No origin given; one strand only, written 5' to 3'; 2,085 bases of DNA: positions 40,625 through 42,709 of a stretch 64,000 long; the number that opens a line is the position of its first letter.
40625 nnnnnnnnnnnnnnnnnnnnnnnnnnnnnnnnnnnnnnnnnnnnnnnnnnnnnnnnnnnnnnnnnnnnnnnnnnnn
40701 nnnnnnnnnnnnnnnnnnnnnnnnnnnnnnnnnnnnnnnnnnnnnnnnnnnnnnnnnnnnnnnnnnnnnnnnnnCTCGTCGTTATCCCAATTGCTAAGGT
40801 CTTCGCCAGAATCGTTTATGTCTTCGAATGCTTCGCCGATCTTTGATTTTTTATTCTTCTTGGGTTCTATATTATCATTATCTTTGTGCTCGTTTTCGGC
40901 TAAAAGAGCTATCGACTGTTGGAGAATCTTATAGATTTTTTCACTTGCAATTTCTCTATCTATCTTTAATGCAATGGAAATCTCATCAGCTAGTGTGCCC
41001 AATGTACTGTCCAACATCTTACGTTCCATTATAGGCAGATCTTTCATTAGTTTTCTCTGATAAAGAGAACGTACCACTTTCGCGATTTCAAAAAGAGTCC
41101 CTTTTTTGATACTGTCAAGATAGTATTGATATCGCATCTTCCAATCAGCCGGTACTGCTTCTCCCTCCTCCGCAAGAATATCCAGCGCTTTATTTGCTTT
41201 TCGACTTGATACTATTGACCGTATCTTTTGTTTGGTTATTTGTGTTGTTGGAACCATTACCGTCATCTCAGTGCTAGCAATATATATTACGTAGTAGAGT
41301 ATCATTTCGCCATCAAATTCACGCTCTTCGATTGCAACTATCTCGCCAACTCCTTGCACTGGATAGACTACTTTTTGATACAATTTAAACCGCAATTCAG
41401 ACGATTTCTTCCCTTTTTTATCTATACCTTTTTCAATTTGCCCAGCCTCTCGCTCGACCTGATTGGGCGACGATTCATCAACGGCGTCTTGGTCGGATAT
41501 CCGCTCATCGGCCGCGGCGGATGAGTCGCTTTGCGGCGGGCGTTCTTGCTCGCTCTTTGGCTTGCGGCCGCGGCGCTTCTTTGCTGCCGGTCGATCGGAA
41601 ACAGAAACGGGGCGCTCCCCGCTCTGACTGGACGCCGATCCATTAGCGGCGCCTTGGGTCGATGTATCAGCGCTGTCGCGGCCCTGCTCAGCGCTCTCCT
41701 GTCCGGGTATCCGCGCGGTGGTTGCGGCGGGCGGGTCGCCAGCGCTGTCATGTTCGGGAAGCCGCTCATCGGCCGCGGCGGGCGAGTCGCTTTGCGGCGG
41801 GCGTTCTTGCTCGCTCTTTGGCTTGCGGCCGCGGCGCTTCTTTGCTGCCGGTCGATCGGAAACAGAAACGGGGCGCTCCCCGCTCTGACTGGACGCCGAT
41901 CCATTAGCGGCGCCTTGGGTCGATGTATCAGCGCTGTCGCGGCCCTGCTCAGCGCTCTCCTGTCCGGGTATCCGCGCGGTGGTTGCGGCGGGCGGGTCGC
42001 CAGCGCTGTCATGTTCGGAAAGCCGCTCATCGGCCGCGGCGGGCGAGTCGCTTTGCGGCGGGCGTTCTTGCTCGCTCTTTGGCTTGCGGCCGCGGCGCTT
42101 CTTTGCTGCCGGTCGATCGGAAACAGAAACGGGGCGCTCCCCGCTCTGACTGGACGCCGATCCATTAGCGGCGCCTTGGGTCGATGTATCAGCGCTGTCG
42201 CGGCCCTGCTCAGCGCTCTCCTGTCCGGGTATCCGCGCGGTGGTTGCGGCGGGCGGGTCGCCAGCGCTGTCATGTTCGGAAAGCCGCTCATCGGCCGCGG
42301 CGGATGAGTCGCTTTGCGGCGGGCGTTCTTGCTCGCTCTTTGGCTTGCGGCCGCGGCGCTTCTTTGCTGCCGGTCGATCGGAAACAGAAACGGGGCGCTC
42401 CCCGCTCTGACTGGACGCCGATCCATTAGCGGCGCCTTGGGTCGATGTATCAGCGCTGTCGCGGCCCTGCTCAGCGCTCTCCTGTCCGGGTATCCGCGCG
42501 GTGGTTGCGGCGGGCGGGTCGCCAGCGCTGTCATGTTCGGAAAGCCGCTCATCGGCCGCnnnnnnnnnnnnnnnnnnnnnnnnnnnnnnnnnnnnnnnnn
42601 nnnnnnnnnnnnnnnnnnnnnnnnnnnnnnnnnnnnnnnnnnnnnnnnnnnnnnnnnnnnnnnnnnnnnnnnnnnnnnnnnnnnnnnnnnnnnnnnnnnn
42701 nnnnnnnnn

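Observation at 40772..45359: CarD/CdnL with about 14 tandem 87-aa repeats carrying AT-hook-like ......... patches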

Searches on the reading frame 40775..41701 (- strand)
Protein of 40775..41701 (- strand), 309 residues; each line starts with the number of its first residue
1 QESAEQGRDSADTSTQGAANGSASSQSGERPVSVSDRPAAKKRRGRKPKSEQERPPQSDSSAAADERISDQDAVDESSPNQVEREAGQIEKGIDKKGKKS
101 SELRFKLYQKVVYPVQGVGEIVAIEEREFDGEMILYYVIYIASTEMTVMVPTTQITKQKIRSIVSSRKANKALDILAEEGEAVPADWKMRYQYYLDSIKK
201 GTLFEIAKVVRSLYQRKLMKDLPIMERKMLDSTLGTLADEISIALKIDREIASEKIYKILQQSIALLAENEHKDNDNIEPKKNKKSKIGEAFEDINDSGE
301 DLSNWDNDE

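Call 68: predict_structure(alignment_id=A1)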
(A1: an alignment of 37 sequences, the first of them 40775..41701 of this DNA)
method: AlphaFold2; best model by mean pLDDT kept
length: 309 residues; sequences in the alignment: 37
mean_pLDDT: 76.1   pTM: 0.61
mean pLDDT of the five models: 76.1, 75.4, 75.2, 74.9, 73.9
residues with pLDDT >= 90: 152; 70-90: 24; 50-70: 72; < 50: 61
segments of 3 or more residues with pLDDT < 50: 1-4, 18-29, 48-50, 59-61, 75-81, 83-88
pLDDT, mean of each block of 10 residues (from residue 1): 46 50 46 48 48 53 51 49 49 56 93 95 96 96 95 94 98 95 90 95 96 93 95 97 98 98 90 73 60 55 57
secondary structure, 60 per line:
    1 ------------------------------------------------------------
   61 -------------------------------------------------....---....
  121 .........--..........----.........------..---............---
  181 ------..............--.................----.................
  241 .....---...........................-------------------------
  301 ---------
elements in order: E110-113 E117-129 E132-141 E146-151 H166-177 H187-200 H203-219 H224-245 H249-275

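Call 70: fold_search(model_id=the predicted structure, library=pdb)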
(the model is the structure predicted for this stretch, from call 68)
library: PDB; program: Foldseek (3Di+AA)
matches with E <= 10: 530; with E <= 0.001: 13
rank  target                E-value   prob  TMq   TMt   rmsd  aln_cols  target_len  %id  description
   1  4l5g_B                7.6e-12  1.00  0.43  0.76   3.4       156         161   23  Crystal structure of Thermus thermophilus CarD (released 2013-07-31)
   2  4l5g_A                8.5e-12  1.00  0.44  0.78   3.1       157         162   23  Crystal structure of Thermus thermophilus CarD (released 2013-07-31)
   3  8hvr_H                2.5e-11  1.00  0.47  0.86   2.2       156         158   28  Cryo-EM structure of AfsR-dependent transcription activation complex with afsS promoter (released 2023-12-27)
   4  4xax_B                5.4e-11  1.00  0.44  0.81   2.8       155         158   23  Crystal structure of Thermus thermophilus CarD in complex with the Thermus aquaticus RNA polymerase beta1 domain (released 2015-09-16)
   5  6edt_M                6.0e-11  1.00  0.47  0.88   2.0       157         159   29  Mycobacterium tuberculosis RNAP open promoter complex with RbpA/CarD and AP3 promoter (released 2018-11-21)
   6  9e87_M                1.6e-10  1.00  0.44  0.78   3.0       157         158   29  De Novo Mycobacterium tuberculosis transcription initiation pre-RPO promoter complex with open Beta' clamp (RNA Polyme (released 2025-10-01)
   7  4kbm_B                3.8e-10  1.00  0.30  0.60  10.6       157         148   29  Structure of the Mtb CarD/RNAP Beta subunit B1-B2 domains complex (released 2013-10-02)
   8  2lwj_MODEL_1_A        4.0e-09  1.00  0.33  0.53   6.1       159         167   37  NMR solution structure Myxoccoccus xanthus CdnL (released 2014-02-05)
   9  4ilu                  4.2e-08  1.00  0.24  0.43  14.0       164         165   27  Crystal structure of Mycobacterium tuberculosis CarD (released 2013-10-30)
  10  4mfr                  6.5e-08  1.00  0.25  0.46  14.1       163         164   27  Crystal structure of Mycobacterium tuberculosis CarD (released 2013-11-06)
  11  7kim_M                9.6e-08  1.00  0.40  0.88   1.8       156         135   26  Mycobacterium tuberculosis WT RNAP transcription closed promoter complex with WhiB7 transcription factor (released 2021-04-21)
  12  2lt3_MODEL_1_A        3.2e-04  1.00  0.28  0.69   2.8       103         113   36  Solution NMR structure of the C-terminal domain of CdnL from Myxococcus xanthus (released 2013-11-13)
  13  2eyq_A                5.0e-04  1.00  0.19  0.06  19.1       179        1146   16  Crystal structure of Escherichia coli transcription-repair coupling factor (released 2006-02-28)
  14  2lqk_MODEL_1_A        1.2e-03  1.00  0.19  0.74   1.8        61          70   26  NMR solution structure of the N-terminal domain of the CdnL protein from Thermus thermophilus (released 2012-08-01)
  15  9e88_M                1.9e-03  1.00  0.19  0.94   0.9        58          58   36  De novo backtracked transcription elongation complex of Mycobacterium tuberculosis RNA polymerase on a linear DNA frag (released 2025-10-01)
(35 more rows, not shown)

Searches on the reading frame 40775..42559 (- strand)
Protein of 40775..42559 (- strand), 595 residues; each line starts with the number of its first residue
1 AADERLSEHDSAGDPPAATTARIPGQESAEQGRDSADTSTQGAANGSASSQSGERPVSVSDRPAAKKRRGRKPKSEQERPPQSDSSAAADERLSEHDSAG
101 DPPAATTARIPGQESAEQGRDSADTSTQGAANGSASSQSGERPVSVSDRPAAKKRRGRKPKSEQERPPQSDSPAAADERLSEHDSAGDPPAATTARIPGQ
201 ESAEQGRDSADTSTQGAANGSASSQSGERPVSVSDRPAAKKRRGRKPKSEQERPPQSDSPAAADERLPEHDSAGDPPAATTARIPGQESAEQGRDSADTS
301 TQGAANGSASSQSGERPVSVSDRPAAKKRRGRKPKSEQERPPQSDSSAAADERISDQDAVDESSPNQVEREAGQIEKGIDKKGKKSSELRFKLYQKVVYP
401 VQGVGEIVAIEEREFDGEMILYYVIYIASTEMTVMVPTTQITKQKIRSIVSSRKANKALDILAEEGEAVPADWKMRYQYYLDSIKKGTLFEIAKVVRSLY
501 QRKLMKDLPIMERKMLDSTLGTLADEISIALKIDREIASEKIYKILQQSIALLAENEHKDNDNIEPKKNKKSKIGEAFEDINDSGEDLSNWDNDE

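Call 34: search_protein_representatives(protein=window:40775-42559:-)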
Query: 595 residues. Proteins with E-value up to 0.001 (for the whole library): 2934; up to 1e-10: 833; up to 1e-30: 27. The best 150 are listed.
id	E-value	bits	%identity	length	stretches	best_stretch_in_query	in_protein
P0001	6.5e-115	401.4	99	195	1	401-595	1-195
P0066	1.8e-41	159.1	62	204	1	66-232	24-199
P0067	2.4e-40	155.4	41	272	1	309-542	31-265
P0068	5.6e-39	150.8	46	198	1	385-548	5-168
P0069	1.4e-38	149.5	36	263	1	294-547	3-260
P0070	1.4e-38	149.5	41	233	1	379-592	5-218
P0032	1.5e-38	149.4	45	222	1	387-561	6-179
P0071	2.6e-37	145.3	41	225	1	387-594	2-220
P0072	1.1e-36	143.2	33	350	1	211-546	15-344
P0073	2.1e-36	142.3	50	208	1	390-532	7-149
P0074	2.3e-36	142.2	42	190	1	389-548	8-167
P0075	3.5e-36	141.6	47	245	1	387-548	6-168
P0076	3.7e-36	141.5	47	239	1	386-544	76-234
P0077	3.9e-36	141.5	48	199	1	398-547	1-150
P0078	2.8e-35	138.6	35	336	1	273-594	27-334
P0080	5.8e-35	137.6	35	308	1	268-542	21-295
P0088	1.1e-31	126.8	35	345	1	245-546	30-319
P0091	4.2e-29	118.2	43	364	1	385-536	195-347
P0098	5.3e-26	108.0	26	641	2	365-548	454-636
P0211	4.1e-18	82.0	36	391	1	388-547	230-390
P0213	4.6e-18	81.8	28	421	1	146-550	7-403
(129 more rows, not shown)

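Call 39: list_cluster_members(proteins=[P0067, P0069, P0072, P0078, P0080, P0088, P0091, P0211, P0213, P0098])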
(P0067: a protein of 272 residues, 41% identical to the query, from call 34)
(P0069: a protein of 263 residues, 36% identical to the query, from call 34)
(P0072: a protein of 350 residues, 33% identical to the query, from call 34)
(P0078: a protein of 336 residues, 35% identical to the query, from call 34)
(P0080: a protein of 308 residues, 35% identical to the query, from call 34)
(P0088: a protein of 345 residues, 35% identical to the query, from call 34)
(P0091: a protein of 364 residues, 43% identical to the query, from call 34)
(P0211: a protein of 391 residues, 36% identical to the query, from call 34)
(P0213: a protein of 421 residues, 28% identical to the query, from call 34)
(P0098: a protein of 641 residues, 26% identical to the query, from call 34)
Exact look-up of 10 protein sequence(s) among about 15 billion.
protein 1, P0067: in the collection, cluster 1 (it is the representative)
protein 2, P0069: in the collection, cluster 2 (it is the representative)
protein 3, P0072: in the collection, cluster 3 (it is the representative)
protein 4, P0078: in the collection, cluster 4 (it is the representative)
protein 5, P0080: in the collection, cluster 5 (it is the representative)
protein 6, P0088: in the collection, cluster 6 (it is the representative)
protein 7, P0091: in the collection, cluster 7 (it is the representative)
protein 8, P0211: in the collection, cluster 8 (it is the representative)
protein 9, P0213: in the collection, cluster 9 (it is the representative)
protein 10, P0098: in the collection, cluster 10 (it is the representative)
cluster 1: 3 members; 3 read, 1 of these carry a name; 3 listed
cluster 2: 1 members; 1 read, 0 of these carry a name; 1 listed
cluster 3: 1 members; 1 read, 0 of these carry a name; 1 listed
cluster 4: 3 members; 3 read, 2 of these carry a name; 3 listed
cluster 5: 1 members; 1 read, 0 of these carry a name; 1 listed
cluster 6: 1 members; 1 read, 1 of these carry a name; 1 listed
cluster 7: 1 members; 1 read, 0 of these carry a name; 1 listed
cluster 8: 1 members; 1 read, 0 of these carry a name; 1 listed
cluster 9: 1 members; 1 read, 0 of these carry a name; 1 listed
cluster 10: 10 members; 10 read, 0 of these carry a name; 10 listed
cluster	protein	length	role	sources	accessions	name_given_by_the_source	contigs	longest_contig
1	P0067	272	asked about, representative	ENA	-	-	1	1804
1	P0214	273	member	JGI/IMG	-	CarD family transcriptional regulator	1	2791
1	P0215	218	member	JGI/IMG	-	-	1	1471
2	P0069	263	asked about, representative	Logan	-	-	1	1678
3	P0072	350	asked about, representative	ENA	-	-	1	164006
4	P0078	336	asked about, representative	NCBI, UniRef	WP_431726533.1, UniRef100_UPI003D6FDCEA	CarD family transcriptional regulator [Treponema socranskii] | CarD family transcriptional regulator n=1 Tax=Treponema socranskii TaxID=53419 ...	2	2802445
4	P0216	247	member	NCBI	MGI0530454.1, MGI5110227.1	CarD family transcriptional regulator [Treponema socranskii]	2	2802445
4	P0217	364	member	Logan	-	-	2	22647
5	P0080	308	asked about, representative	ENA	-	-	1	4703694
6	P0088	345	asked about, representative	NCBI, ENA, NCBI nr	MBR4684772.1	MAG: hypothetical protein IKO95_08185 [Spirochaetia bacterium] | hypothetical protein [Spirochaetia bacterium]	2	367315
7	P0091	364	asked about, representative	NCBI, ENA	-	-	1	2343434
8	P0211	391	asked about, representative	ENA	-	-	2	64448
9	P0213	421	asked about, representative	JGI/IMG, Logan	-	-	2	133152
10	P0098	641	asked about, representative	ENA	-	-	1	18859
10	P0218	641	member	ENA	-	-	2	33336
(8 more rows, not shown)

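Call 40: search_protein_families(library=pfam, proteins=[P0211], max_evalue=10)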
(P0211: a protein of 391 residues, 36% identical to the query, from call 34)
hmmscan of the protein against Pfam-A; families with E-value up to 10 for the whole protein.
P0211 (391 aa): 4 families
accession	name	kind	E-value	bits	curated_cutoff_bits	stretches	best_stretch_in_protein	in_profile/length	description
PF21095.3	CarD_C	-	1.4e-26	92.8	23.1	1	299-385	1-86/87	CarD, C-terminal domain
PF02559.22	CarD_TRCF_RID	-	1.5e-15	57.5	23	1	233-292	1-57/57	CarD-like/TRCF RID domain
PF02178.24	AT_hook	-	0.0058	16.8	17.4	2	154-164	1-11/13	AT hook motif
PF18763.7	ddrB-ParB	-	0.055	14.1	27.6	1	93-140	14-62/121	ddrB-like ParB superfamily domain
